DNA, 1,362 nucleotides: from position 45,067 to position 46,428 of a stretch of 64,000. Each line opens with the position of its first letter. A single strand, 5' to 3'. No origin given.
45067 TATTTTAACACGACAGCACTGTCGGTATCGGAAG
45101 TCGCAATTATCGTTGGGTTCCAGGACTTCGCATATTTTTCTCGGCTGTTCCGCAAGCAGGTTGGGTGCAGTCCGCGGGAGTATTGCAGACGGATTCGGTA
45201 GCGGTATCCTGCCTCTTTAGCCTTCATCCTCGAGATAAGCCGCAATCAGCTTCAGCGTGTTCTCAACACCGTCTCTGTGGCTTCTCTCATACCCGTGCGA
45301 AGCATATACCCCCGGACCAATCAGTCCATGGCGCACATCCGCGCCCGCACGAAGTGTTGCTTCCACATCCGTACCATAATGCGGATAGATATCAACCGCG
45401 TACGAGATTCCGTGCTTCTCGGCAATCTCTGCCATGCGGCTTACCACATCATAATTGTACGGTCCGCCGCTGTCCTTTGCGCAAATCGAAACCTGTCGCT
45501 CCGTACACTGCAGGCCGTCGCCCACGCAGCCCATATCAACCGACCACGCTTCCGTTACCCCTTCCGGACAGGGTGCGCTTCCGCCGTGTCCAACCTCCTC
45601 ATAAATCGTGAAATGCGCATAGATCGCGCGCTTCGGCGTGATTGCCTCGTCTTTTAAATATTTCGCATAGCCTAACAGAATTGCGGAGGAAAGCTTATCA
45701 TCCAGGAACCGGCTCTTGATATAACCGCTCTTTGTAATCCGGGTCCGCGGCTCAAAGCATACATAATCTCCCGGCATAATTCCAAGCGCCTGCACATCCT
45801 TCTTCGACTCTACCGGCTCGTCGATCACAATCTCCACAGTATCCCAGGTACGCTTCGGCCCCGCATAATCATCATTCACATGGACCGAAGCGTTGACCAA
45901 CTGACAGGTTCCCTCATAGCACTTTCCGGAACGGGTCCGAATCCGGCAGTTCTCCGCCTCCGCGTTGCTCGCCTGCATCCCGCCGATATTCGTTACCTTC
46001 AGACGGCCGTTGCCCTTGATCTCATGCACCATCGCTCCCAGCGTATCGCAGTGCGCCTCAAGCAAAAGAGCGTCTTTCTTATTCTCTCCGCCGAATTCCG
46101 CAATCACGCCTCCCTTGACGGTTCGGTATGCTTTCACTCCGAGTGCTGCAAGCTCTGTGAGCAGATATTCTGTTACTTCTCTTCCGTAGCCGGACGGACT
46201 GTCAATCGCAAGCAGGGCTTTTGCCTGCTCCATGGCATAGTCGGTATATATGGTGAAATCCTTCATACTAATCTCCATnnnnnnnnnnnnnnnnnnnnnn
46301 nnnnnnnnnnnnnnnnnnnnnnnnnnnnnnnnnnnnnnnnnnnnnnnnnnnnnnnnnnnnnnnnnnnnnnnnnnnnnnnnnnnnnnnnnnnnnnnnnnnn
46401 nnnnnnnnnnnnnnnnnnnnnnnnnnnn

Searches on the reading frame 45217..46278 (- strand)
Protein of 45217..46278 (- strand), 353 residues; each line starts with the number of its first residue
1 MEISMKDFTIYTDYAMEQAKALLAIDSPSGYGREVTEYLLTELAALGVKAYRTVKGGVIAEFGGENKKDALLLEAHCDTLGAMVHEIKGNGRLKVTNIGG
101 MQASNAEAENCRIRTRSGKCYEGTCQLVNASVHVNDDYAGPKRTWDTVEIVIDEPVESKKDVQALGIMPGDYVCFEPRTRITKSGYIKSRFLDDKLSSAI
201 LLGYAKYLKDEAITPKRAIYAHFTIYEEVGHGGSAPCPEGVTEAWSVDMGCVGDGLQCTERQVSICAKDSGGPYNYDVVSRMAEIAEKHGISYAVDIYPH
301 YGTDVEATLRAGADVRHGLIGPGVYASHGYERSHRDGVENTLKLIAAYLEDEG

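Call 32: search_protein_families(library=pfam, proteins=[window:45217-46278:-], max_evalue=0.01)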
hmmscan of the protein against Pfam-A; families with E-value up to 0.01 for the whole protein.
window:45217-46278:- (353 aa): 3 families
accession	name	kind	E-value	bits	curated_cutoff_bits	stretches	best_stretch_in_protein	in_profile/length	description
PF05343.19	Peptidase_M42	-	4.6e-74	249.5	23.2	1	56-344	1-292/292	M42 glutamyl aminopeptidase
PF01546.33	Peptidase_M20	-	3e-06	27.7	24.6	1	183-349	24-204/206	Peptidase family M20/M25/M40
PF04389.22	Peptidase_M28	-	0.00014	22.1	21.3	0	193-235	32-74/193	Peptidase family M28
